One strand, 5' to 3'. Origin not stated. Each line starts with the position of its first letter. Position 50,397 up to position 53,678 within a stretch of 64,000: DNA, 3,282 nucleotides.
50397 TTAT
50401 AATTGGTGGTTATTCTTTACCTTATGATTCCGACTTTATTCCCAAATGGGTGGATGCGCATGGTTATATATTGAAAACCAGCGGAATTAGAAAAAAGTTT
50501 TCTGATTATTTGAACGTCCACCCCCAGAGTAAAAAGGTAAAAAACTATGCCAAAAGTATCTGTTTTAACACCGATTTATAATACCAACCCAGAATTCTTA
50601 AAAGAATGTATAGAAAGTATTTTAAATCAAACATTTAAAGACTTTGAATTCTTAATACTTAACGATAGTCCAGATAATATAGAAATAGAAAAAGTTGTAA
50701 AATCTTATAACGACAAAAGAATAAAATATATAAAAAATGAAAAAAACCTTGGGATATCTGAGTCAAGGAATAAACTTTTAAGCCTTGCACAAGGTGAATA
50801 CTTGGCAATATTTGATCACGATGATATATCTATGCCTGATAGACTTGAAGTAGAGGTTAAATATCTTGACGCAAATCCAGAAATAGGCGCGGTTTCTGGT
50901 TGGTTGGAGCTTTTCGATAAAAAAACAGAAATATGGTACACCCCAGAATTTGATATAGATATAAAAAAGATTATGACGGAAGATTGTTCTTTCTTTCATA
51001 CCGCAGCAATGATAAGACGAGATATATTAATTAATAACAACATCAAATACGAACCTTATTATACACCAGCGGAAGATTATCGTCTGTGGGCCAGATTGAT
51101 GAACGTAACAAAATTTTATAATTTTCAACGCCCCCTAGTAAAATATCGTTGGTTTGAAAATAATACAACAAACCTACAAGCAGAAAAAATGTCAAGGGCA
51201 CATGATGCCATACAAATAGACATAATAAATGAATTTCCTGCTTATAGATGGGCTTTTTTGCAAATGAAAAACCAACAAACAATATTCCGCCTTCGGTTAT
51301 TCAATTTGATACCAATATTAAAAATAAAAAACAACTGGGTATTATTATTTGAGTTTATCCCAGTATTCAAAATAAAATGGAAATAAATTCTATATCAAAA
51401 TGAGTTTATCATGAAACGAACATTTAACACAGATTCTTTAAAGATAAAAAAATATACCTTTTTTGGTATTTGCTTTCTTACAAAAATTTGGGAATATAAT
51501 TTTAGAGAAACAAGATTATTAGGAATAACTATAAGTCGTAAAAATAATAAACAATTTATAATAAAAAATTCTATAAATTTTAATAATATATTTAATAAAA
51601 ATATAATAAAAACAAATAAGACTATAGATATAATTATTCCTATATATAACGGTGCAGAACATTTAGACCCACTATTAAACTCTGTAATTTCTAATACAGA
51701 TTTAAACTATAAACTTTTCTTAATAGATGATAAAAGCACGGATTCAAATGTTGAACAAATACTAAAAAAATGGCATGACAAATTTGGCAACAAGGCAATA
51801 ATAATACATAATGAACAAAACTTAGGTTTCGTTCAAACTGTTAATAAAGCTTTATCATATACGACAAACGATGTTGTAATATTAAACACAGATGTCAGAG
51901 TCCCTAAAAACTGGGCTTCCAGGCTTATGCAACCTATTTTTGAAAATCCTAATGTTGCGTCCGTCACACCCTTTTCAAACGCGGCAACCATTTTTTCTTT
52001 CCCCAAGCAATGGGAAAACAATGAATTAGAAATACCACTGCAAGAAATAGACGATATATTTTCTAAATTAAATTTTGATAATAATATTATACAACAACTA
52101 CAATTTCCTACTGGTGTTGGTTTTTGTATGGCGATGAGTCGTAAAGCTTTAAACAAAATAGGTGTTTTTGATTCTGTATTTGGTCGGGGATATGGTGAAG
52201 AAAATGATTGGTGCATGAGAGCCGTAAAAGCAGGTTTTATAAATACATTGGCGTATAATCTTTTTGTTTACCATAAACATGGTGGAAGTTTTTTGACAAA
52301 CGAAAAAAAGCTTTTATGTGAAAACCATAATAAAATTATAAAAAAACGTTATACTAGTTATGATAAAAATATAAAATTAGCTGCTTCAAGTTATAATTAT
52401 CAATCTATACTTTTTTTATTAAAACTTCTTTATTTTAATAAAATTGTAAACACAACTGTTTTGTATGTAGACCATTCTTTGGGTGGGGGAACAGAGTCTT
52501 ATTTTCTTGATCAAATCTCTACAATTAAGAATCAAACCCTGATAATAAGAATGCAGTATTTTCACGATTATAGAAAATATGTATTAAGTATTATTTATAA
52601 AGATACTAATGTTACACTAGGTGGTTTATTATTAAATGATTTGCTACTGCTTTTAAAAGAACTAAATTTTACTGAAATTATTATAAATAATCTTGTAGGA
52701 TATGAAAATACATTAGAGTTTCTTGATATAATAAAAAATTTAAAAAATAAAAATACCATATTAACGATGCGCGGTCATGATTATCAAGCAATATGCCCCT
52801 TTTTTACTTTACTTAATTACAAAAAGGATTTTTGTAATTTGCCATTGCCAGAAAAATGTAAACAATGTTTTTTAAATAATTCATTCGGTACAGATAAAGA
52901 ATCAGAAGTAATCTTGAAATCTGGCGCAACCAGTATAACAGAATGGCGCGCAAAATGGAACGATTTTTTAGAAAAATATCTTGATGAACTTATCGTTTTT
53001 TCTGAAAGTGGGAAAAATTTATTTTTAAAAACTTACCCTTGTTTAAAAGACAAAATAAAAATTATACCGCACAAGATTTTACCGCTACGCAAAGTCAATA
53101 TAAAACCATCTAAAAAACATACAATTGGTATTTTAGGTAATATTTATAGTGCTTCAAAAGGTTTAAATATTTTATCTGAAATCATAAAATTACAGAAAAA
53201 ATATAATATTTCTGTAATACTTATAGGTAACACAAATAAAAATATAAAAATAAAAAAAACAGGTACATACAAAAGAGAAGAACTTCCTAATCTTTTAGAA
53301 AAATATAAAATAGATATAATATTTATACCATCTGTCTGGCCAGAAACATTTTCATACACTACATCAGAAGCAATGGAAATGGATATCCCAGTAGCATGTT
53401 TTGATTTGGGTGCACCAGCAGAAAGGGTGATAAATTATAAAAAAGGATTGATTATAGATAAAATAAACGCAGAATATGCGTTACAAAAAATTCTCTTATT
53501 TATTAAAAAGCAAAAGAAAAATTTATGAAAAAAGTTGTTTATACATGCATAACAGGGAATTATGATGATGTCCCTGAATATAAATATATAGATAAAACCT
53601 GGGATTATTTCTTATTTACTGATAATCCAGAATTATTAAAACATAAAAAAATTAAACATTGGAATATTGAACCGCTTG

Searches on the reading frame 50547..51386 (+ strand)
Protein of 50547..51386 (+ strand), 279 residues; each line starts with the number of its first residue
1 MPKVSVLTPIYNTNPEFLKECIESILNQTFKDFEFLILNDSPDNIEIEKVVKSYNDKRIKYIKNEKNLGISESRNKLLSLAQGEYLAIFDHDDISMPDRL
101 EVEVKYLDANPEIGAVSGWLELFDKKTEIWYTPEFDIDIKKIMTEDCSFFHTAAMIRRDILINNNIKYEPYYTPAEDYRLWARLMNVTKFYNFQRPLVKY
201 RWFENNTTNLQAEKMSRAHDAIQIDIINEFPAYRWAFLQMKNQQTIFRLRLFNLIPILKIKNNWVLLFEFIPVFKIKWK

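Call 74: search_protein_families(library=pfam, proteins=[window:50547-51386:+], max_evalue=0.0001)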
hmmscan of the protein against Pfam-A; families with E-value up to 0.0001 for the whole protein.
window:50547-51386:+ (279 aa): 3 families
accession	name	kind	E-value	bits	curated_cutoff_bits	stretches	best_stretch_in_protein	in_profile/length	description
PF00535.33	Glycos_transf_2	-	1.1e-30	107.2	23.3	1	5-161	1-164/168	Glycosyl transferase family 2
PF10111.15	Glyco_tranf_2_2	-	2.6e-11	44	27.3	1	5-207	1-222/276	Glycosyltransferase like family 2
PF13641.12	Glyco_tranf_2_3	-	1.5e-10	41.9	27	1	2-122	1-125/230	Glycosyltransferase like family 2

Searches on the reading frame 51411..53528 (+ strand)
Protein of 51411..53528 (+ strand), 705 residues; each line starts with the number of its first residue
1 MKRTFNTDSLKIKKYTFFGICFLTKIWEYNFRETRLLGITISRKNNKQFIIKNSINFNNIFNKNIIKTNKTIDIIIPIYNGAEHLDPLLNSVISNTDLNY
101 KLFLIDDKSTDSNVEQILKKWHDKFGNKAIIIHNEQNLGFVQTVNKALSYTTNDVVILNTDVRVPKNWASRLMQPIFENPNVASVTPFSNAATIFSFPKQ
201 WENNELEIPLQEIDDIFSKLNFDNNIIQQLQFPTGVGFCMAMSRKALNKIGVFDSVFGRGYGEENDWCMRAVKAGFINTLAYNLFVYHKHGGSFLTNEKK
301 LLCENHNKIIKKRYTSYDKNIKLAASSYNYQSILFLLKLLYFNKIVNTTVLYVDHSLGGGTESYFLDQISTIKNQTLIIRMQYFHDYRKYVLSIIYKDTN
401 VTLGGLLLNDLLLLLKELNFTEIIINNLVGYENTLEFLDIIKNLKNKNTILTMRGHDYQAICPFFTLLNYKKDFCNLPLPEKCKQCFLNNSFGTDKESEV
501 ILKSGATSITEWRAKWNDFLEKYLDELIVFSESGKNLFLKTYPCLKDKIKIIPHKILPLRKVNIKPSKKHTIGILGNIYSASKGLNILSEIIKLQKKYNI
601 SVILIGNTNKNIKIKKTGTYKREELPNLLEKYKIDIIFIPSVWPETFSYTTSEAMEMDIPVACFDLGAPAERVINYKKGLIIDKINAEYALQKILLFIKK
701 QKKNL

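Call 43: search_protein_families(library=pfam, proteins=[window:51411-53528:+], max_evalue=0.00001)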
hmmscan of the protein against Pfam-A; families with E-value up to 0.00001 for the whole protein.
window:51411-53528:+ (705 aa): 3 families
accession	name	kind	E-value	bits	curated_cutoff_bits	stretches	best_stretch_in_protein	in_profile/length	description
PF00535.33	Glycos_transf_2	-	1.7e-23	83.8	23.3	1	74-250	2-167/168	Glycosyl transferase family 2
PF00534.26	Glycos_transf_1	-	7.6e-13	48.8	26.4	1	560-703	6-161/172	Glycosyl transferases group 1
PF13692.12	Glyco_trans_1_4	-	9.3e-09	36.1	27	1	570-695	2-137/142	Glycosyl transferases group 1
